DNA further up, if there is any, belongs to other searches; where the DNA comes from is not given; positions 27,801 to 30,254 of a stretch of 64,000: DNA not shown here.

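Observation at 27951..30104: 24-haem membrane-anchored cytochrome: quinol-dehydrogenase-like head fused to a triplicated hexahaem module with CxxxCH variants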

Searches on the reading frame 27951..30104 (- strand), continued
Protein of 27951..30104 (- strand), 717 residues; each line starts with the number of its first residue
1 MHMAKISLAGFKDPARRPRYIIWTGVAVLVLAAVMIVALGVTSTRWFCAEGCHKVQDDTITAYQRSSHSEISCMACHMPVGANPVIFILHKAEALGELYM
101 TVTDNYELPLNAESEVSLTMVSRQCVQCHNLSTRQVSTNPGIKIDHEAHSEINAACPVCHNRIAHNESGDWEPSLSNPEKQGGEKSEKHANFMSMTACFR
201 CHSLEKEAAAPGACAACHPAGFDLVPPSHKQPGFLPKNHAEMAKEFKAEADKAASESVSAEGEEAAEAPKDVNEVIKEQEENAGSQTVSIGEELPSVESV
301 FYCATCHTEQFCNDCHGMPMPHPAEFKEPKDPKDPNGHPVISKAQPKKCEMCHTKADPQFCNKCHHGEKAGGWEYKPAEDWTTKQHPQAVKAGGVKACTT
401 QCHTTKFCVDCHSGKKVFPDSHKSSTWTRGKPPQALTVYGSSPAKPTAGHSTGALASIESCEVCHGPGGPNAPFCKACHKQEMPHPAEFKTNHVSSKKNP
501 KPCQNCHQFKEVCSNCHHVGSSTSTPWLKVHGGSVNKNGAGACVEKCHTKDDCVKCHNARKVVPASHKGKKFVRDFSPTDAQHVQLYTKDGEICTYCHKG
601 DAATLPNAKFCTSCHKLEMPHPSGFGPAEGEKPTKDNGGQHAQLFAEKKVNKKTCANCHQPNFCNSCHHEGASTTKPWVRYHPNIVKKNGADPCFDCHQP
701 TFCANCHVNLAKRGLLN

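Call 18: find_encoding_contigs(protein=P0110, flank=8000, max_places=2)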
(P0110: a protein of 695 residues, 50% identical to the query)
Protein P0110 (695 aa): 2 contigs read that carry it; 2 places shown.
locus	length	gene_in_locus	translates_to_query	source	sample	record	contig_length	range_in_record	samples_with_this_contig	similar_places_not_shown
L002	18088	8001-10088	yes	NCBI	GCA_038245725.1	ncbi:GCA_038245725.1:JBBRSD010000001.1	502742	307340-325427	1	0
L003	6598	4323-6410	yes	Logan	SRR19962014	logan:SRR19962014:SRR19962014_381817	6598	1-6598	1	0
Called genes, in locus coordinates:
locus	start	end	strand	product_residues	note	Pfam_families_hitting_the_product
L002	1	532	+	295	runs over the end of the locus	PF01471:PG_binding_1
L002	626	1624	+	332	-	PF00877:NLPC_P60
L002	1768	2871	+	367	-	PF00437:T2SSE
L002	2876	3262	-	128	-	PF04892:VanZ-LLP1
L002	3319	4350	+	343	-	PF00892:EamA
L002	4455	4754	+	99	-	PF00226:DnaJ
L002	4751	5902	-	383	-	PF04015:DUF362, PF13237:Fer4_10 (weak)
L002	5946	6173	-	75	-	-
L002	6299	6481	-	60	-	PF13237:Fer4_10 (faint), PF14697:Fer4_21 (weak), PF25160:LdpA_Fe-S-bd (weak), PF12838:Fer4_7 (weak), PF13187:Fer4_9 (weak), PF12797:Fer4_2 (weak), PF00037:Fer4, PF12837:Fer4_6 (weak)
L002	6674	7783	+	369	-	-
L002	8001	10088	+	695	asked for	PF03264:Cytochrom_NNT, PF02085:Cytochrom_CIII (faint), PF14537:Cytochrom_c3_2 (faint), PF14522:Cytochrome_C7 (faint), PF22113:Mtrc-MtrF_II-IV_dom (faint)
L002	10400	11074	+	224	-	PF09858:DUF2085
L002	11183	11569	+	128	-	-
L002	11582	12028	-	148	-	-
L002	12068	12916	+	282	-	PF01887:SAM_HAT_N, PF20257:SAM_HAT_C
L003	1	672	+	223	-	?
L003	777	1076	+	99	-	PF00226:DnaJ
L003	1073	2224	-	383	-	PF04015:DUF362, PF13237:Fer4_10 (weak)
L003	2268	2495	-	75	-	-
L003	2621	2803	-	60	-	PF13237:Fer4_10 (faint), PF14697:Fer4_21 (weak), PF25160:LdpA_Fe-S-bd (weak), PF12838:Fer4_7 (weak), PF13187:Fer4_9 (weak), PF12797:Fer4_2 (weak), PF00037:Fer4, PF12837:Fer4_6 (weak)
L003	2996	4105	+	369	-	-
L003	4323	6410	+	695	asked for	PF03264:Cytochrom_NNT, PF02085:Cytochrom_CIII (faint), PF14537:Cytochrom_c3_2 (faint), PF14522:Cytochrome_C7 (faint), PF22113:Mtrc-MtrF_II-IV_dom (faint)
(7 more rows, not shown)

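Call 19: find_related_loci(query=A1, collection=genome_contigs, flank=6000)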
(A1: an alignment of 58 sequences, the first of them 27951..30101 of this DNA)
Query A1 (716 aa) in genome_contigs; peptide patterns used: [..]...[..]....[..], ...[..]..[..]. (x = any residue, [..] = any of these).
273 stretches matched a pattern; 179 encode a relative of the query (tblastn E <= 1e-3); the best 80 are kept; 80 distinct loci.
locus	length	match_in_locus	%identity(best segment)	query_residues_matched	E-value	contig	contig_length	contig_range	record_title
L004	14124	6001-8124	68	2-716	0e+0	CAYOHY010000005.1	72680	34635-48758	MAG TPA_asm: uncultured Eubacteriales bacterium isolate binchicken_co152_248 genome assembly, contig: NODE_405_length_72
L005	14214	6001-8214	65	2-715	0e+0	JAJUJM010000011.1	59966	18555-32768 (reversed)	MAG: Actinomycetota bacterium isolate bin117 k141_773025_length_59966_cov_15.4175, whole genome shotgun sequence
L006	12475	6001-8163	63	2-716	0e+0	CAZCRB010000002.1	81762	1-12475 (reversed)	MAG TPA_asm: uncultured Eubacteriales bacterium isolate binchicken_co104_79 genome assembly, contig: NODE_250_length_817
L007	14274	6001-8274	60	1-716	0e+0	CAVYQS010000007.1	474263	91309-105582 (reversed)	MAG: uncultured Actinomycetes bacterium isolate MFD04716.bin.1.58 genome assembly, contig: contig_33400, whole genome sh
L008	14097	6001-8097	61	2-716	0e+0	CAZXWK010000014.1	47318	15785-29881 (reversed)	MAG TPA_asm: uncultured Eubacteriales bacterium isolate binchicken_co152_220 genome assembly, contig: NODE_868_length_47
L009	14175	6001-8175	61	2-716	0e+0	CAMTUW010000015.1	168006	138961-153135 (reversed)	MAG: uncultured actinobacterium isolate G04_MAG_00003 genome assembly, contig: G04_MAG_00003_000000000004, whole genome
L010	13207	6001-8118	61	2-711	0e+0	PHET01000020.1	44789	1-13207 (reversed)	MAG: Actinobacteria bacterium HGW-Actinobacteria-7 Ig3397_v2_scaffold_601, whole genome shotgun sequence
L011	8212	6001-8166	62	2-716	0e+0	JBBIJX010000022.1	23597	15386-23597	MAG: Actinomycetota bacterium isolate BR1S70218_bin_172 NODE_1141_length_23597_cov_2.58649, whole genome shotgun sequenc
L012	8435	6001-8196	58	2-711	0e+0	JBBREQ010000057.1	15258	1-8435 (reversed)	MAG: Coriobacteriia bacterium isolate Co_metawrap_2508 Cmw_2508_k141_18201588_length_15258_cov_12.0000, whole genome sho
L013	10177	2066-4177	57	1-716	0e+0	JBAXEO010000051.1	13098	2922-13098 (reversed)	MAG: Coriobacteriia bacterium isolate ELA247 MAG247_51, whole genome shotgun sequence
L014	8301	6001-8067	59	2-716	0e+0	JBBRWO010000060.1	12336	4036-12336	MAG: Coriobacteriia bacterium isolate La4_metabat2.012 La4_metabat2.012_K_923220_L_12336_cov_20.6009, whole genome shotg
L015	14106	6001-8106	57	2-715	0e+0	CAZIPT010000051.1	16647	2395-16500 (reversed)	MAG TPA_asm: uncultured Eubacteriales bacterium isolate SRP302447_co1_108 genome assembly, contig: NODE_9162_length_1664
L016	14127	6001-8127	57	2-715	0e+0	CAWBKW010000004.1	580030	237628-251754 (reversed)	MAG: uncultured Coriobacteriia bacterium isolate MFD02979.bin.2.177 genome assembly, contig: contig_41910, whole genome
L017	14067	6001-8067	59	2-716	0e+0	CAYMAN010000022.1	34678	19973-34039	MAG TPA_asm: uncultured Eubacteriales bacterium isolate SRP302447_co4_271 genome assembly, contig: NODE_3366_length_3467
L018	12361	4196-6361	63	1-714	0e+0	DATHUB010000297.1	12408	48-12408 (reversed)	MAG TPA_asm: Coriobacteriia bacterium isolate SMAG_U16095 k141_30615, whole genome shotgun sequence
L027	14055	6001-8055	53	2-709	0e+0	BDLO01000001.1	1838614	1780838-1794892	Coriobacteriaceae bacterium EMTCatB1 DNA, scaffold1, whole genome shotgun sequence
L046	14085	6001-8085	48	2-711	0e+0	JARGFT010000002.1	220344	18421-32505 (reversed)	MAG: Anaerosomatales bacterium isolate C14-13 NODE_2_length_220344_cov_6.848933, whole genome shotgun sequence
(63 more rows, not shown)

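Call 32: predict_structure(alignment_id=A2)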
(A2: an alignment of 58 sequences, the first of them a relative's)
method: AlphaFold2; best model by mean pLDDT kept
length: 715 residues; sequences in the alignment: 58
mean_pLDDT: 73.0   pTM: 0.40
mean pLDDT of the five models: 73.0, 73.0, 72.5, 67.3, 64.5
residues with pLDDT >= 90: 51; 70-90: 384; 50-70: 215; < 50: 65
segments of 3 or more residues with pLDDT < 50: 1-4, 38-41, 50-52, 71-79, 99-111, 193-196, 257-268, 281-287
pLDDT, mean of each block of 10 residues (from residue 1): 53 76 81 57 51 59 60 48 58 53 48 56 62 57 64 61 63 62 63 51 56 52 75 81 84 61 45 55 48 65 78 82 87 89 81 76 83 89 88 83 87 84 86 68 85 89 89 89 76 75 76 77 85 82 84 87 86 88 90 88 92 89 74 70 87 83 71 76 85 81 71 57
secondary structure, 60 per line:
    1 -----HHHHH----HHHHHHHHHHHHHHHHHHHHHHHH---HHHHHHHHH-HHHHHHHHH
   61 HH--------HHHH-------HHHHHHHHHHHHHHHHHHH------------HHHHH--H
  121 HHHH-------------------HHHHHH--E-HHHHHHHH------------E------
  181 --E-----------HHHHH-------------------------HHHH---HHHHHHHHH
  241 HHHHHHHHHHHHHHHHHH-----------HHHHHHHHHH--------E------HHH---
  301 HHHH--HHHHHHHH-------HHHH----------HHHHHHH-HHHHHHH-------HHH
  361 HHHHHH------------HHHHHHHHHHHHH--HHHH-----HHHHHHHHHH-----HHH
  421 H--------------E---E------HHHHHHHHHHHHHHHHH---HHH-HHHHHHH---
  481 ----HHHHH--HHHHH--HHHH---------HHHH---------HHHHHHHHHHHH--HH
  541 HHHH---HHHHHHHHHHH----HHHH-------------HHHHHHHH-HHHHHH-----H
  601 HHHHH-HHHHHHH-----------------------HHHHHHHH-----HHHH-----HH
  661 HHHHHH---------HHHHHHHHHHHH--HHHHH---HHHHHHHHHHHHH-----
elements in order (helices of 4 or more, strands of 3 or more residues): H6-10 H15-38 H42-50 H52-62 H71-74 H82-100 H113-117 H120-124 H144-149 H154-161 H195-199 H225-228 H232-258 H270-279 H301-304 H307-314 H322-325 H336-342 H344-350 H358-366 H379-391 H394-397 H403-412 H418-421 H447-463 H471-477 H485-489 H492-496 H499-502 H512-515 H525-536 H539-544 H548-558 H563-566 H580-587 H589-594 H600-605 H607-613 H637-644 H650-653 H659-666 H676-687 H690-694 H698-710
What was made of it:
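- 29976..30044 (-): N-terminal signal-anchor TM helix (aa ~21-43). Basic residues precede it, so the predicted topology is N-in with the haem domains outside. AF2 helix 15-38 (call 32).
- The head is modelled poorly (pLDDT 50-65) and the overall pTM is 0.40, so a rod-like shape is not established (call 32). Compact packing is not excluded (pTM 0.40, call 32).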

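Call 35: fold_search(model_id=the predicted structure, library=pdb)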
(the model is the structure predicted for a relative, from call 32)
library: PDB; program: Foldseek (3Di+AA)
matches with E <= 10: 1; with E <= 0.001: 0
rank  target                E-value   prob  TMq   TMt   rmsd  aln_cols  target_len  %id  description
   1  2j7a_C                3.7e+00  0.33  0.12  0.39   5.9       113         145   23  Crystal structure of cytochrome c nitrite reductase NrfHA complex from Desulfovibrio vulgaris (released 2006-12-06)
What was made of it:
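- Tried and rejected: Foldseek of the full-length AF2 model against the PDB gave only NrfH at E = 3.7 (call 35).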

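Call 46: search_protein_families(library=pfam, proteins=[L027:4679-5824:+, L027:5941-8064:+, L027:8294-8968:+, L001:6711-7829:+, L027:1575-3656:+], max_evalue=0.01)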
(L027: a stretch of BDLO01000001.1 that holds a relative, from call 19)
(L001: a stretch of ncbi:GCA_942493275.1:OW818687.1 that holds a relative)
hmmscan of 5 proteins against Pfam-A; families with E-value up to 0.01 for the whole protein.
L027:4679-5824:+ (381 aa): 1 family
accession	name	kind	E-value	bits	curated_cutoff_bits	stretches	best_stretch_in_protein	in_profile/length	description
PF00015.26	MCPsignal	-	3.8e-40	138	34.6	1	172-353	4-171/172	Methyl-accepting chemotaxis protein (MCP) signalling domain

L027:5941-8064:+ (707 aa): 5 families
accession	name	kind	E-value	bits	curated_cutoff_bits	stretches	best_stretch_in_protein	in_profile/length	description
PF03264.19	Cytochrom_NNT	-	5.5e-15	56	24.1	1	44-187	17-170/174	NapC/NirT cytochrome c family, N-terminal region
PF14522.11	Cytochrome_C7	-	9e-13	48.3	24.8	1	165-242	3-66/67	Cytochrome c7 and related cytochrome c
PF14537.11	Cytochrom_c3_2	-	4.5e-08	33.9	25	0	413-487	24-78/79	Cytochrome c3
PF02085.21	Cytochrom_CIII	-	7.5e-07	29.9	22.9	0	163-242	21-101/101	Class III cytochrome C family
PF12773.13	DZR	-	0.0016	19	27.3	1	551-621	4-44/45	Double zinc ribbon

L027:8294-8968:+ (224 aa): 1 family
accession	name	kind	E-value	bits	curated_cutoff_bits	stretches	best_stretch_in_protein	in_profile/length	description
PF09858.14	DUF2085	-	1e-24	87.2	25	1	14-107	1-87/90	Predicted membrane protein (DUF2085)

L001:6711-7829:+ (372 aa): 1 family
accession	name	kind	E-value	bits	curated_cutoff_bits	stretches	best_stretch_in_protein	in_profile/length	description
PF00015.26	MCPsignal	-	3.3e-41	141.4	34.6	1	162-344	3-171/172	Methyl-accepting chemotaxis protein (MCP) signalling domain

L027:1575-3656:+ (693 aa): 2 families
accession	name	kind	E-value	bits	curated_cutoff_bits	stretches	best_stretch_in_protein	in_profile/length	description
PF00912.28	Transgly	-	5.5e-69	231.6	27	1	89-265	2-178/178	Transglycosylase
PF00905.27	Transpeptidase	-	7.4e-36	124.3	22.1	1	352-598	2-275/299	Penicillin binding protein transpeptidase domain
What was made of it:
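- On NapC/NirT superfamily (Pfam PF03264 Cytochrom_NNT): The EMTCatB1 orthologue scores 56 bits (call 46).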
